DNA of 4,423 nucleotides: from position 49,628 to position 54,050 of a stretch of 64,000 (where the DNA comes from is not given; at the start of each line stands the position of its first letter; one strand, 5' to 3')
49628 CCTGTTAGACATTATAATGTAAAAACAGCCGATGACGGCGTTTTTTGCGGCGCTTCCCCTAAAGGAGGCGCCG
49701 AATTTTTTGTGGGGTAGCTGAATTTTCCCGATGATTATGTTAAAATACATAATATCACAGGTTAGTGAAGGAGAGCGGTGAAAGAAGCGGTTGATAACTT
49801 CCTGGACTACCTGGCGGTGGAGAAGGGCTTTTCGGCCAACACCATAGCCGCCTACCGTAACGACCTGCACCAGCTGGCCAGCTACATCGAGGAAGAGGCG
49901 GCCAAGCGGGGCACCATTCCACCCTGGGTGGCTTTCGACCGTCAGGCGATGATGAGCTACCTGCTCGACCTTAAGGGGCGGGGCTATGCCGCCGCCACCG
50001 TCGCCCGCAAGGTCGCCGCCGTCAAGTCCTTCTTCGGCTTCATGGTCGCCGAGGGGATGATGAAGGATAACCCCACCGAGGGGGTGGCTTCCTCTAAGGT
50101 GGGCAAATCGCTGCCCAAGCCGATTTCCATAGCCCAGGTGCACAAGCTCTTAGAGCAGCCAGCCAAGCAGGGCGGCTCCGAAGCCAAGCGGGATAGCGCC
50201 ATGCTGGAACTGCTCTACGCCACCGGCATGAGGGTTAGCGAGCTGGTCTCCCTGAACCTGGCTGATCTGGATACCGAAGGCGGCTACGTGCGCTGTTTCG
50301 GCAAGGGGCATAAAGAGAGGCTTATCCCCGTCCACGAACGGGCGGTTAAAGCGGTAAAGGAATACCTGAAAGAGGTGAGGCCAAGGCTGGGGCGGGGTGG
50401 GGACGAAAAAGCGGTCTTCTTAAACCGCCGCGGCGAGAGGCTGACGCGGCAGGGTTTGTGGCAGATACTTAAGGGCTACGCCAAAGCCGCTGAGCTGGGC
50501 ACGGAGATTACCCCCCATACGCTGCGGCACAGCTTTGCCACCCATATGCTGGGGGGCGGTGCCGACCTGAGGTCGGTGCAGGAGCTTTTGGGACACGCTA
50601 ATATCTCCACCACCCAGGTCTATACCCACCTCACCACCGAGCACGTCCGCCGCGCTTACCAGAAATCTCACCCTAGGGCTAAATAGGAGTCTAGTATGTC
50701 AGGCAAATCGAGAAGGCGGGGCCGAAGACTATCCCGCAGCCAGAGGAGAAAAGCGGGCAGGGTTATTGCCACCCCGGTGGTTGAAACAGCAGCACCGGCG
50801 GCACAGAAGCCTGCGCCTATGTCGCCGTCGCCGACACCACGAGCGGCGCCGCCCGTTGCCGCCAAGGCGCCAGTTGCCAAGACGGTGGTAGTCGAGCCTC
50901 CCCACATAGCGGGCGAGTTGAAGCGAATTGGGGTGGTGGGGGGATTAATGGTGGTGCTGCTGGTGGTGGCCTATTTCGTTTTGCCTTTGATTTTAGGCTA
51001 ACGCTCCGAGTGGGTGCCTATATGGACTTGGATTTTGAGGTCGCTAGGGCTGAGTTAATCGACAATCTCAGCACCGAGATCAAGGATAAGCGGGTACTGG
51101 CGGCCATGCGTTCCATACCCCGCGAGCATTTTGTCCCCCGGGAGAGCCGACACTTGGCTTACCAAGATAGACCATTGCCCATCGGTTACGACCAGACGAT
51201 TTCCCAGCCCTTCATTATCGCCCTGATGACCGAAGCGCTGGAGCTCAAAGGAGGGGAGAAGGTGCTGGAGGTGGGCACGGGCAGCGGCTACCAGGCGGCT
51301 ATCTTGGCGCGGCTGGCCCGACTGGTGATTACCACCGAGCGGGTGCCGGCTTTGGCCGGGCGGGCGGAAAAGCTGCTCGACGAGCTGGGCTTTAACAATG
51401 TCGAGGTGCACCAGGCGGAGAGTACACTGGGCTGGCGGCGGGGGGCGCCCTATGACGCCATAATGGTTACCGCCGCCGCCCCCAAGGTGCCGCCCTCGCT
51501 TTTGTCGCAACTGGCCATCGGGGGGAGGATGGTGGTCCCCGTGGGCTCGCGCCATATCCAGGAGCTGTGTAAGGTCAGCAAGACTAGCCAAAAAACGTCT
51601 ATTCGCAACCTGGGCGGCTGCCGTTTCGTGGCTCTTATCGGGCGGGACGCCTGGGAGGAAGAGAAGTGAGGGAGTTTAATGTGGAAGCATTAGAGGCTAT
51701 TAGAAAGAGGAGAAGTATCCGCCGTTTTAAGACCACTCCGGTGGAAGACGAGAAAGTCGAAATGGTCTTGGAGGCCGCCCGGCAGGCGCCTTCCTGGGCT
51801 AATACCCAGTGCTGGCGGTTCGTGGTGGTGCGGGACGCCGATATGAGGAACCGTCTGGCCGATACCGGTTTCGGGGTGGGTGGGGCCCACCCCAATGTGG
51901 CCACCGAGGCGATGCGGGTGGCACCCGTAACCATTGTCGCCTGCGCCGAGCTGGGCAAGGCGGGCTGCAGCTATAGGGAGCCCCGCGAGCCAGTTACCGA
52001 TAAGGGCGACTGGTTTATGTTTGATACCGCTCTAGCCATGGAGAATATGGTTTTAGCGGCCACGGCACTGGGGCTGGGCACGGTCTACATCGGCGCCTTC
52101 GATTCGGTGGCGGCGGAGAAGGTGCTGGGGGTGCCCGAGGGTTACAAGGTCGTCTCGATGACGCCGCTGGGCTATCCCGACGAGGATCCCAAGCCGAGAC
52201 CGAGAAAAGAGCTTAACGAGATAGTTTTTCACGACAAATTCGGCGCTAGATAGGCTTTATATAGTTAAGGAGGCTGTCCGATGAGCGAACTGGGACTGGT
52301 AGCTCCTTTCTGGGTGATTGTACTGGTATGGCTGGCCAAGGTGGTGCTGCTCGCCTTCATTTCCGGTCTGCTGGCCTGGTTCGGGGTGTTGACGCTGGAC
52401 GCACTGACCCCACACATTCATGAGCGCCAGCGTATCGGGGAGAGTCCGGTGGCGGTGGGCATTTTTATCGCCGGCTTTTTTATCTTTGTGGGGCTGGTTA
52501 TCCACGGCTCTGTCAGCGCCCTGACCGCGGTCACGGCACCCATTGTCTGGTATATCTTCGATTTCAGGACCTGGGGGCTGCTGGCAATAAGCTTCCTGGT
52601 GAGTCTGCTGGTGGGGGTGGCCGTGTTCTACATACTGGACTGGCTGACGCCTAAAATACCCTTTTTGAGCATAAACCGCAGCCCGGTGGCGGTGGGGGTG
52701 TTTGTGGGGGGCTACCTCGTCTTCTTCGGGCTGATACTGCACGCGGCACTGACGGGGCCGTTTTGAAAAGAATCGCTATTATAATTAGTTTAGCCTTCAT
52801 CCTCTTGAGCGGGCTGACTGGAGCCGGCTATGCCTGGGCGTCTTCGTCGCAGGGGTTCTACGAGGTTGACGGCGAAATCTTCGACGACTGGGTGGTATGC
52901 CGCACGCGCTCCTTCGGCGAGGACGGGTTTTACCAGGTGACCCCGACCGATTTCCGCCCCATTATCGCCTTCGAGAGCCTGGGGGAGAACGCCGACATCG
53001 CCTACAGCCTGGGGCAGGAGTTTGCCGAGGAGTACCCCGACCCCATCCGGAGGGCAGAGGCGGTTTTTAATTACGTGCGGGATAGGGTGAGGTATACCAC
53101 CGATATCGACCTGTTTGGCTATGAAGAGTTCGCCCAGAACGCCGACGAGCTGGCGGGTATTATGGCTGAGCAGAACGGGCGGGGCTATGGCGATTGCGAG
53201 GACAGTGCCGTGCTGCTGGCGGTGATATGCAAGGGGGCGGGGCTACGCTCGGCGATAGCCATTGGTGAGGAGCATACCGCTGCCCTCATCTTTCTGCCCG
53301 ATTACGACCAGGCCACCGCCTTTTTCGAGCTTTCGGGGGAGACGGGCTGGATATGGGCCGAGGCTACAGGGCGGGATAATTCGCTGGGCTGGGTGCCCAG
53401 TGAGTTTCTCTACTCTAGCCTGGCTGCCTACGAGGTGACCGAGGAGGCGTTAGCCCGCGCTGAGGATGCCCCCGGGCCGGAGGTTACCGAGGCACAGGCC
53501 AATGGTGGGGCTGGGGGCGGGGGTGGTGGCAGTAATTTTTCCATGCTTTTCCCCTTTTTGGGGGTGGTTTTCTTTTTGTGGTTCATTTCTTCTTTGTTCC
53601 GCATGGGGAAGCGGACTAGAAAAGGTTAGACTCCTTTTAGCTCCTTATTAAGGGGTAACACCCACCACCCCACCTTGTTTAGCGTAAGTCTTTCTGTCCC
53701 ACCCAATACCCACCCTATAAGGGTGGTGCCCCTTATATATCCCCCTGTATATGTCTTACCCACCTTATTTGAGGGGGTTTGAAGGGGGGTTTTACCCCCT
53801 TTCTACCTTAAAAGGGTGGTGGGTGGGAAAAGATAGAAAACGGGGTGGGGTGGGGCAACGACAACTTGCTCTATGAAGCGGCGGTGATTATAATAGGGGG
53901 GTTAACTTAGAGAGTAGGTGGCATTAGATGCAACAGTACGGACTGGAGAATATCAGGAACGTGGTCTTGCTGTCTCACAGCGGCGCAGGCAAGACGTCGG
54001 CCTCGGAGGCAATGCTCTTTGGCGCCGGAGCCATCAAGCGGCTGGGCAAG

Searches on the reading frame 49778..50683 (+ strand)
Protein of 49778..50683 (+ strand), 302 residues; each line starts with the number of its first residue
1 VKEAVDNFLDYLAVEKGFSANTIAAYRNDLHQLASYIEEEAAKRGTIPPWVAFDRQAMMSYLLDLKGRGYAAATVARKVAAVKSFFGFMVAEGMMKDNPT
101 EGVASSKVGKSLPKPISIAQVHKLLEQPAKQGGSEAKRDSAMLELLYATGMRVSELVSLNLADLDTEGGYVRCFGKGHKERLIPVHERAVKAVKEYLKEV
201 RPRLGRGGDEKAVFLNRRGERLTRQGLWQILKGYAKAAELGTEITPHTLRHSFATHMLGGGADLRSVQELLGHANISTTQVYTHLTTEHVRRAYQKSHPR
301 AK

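Call 97: search_protein_families(library=pfam, proteins=[window:49778-50683:+], max_evalue=0.00001)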
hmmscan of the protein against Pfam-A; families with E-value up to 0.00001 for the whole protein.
window:49778-50683:+ (302 aa): 2 families
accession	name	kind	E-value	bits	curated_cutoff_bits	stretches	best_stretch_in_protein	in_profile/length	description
PF00589.27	Phage_integrase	-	5.4e-50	170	27.1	1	119-288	6-171/172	Phage integrase family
PF02899.23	Phage_int_SAM_1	-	7.6e-17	61.8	22.3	1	5-93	1-83/83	Phage integrase, N-terminal SAM-like domain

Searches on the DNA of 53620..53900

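Call 28: search_rna_families(source=window, start=53620, end=53900, threshold=evalue, max_evalue=10)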
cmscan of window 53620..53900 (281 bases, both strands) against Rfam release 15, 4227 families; matches with E-value up to 10: 12.
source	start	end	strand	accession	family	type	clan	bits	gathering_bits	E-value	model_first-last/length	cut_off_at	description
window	53706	53848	+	RF03922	MIR2119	Gene; miRNA;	-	27.2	73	0.1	1-188/188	no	MIR2119 microRNA precursor family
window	53767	53830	+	RF02937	Clostridiales-2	Gene; sRNA;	-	22.7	58.6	0.0028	1-82/82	no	Clostridiales-2 RNA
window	53749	53834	+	RF01761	wcaG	Cis-reg;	-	16.7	42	0.68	1-98/98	no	wcaG RNA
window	53664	53855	+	RF00013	6S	Gene;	-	15.1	46.4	0.48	1-187/187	no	6S / SsrS RNA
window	53775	53808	+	RF03880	mir-1684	Gene; miRNA;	-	14.8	60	3.2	1-87/87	no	mir-1684 microRNA precursor family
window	53760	53820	+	RF03806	mir-2007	Gene; miRNA;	-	14.2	100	5.1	1-90/90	no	mir-2007 microRNA precursor family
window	53779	53803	-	RF00617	cHP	Cis-reg;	CL00129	14.1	40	2.3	17-41/45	no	Flavivirus capsid hairpin cHP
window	53750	53832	+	RF01751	potC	Cis-reg;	-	14.1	44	5.8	1-70/70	no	potC RNA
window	53758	53845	+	RF02151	MIMT1_1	Gene; lncRNA;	-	12.9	45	3.3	1-88/88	no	MER1 repeat containing imprinted transcript 1 conserved region 1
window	53773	53799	-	RF01101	TLS-PK6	Cis-reg;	-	12.8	44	6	1-40/40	no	Pseudoknot of tRNA-like structure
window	53620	53645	+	RF00005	tRNA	Gene; tRNA;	CL00001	12.5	29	9.2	46-71/71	5'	tRNA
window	53795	53866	-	RF02174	SMAD5-AS1_2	Gene; lncRNA;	-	10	50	2.6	1-129/129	no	SMAD5 antisense RNA 1 conserved region 2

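Call 72: search_rna_families(source=window, start=53750, end=53870, threshold=evalue, max_evalue=1, show_alignments=2)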
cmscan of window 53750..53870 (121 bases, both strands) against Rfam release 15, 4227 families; matches with E-value up to 1: 4.
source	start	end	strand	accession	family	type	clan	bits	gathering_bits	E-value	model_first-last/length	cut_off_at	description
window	53767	53830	+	RF02937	Clostridiales-2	Gene; sRNA;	-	22.7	58.6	0.0012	1-82/82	no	Clostridiales-2 RNA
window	53750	53848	+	RF03922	MIR2119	Gene; miRNA;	-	21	73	0.85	53-188/188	5'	MIR2119 microRNA precursor family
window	53751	53834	+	RF01761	wcaG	Cis-reg;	-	15.1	42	0.68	1-98/98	no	wcaG RNA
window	53779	53803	-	RF00617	cHP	Cis-reg;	CL00129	14.1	40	0.97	17-41/45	no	Flavivirus capsid hairpin cHP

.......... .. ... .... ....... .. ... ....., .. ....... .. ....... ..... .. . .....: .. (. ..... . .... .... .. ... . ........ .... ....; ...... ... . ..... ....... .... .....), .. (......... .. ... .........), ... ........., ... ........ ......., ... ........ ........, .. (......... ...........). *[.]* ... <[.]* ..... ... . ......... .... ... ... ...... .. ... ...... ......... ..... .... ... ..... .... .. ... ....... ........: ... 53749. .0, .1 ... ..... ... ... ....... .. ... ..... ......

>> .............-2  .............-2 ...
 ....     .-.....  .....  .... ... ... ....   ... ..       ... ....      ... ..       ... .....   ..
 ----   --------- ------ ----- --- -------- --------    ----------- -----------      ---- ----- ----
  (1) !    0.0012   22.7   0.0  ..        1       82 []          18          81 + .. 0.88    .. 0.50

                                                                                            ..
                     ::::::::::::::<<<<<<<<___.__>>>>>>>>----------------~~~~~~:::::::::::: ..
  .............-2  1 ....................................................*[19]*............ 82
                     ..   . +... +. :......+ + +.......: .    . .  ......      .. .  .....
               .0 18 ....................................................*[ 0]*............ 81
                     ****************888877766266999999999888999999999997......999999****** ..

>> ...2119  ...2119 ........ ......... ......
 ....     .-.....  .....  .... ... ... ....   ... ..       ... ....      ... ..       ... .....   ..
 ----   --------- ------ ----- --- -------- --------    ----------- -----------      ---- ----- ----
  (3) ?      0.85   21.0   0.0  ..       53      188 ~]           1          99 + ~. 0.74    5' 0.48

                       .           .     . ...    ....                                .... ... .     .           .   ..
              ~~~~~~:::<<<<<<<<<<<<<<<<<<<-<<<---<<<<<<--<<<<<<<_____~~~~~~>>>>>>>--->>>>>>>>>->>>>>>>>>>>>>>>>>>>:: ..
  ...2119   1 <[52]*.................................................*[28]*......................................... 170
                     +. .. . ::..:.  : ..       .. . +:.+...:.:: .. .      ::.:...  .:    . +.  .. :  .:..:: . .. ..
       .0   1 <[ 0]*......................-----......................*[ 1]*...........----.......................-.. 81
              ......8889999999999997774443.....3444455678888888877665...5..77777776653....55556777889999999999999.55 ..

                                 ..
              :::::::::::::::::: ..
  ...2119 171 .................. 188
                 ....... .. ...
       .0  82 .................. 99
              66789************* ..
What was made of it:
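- On Rfam structured RNA families (including Clostridiales-2 and any Chloroflexi motif): The best hit on an arm is Clostridiales-2 at 22.7 bits against 58.6 (calls 28, 72).
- A weak sub-threshold match of the T2 arm to Clostridiales-2 RNA: 22.7 bits against a gathering score of 58.6 (calls 28, 72).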
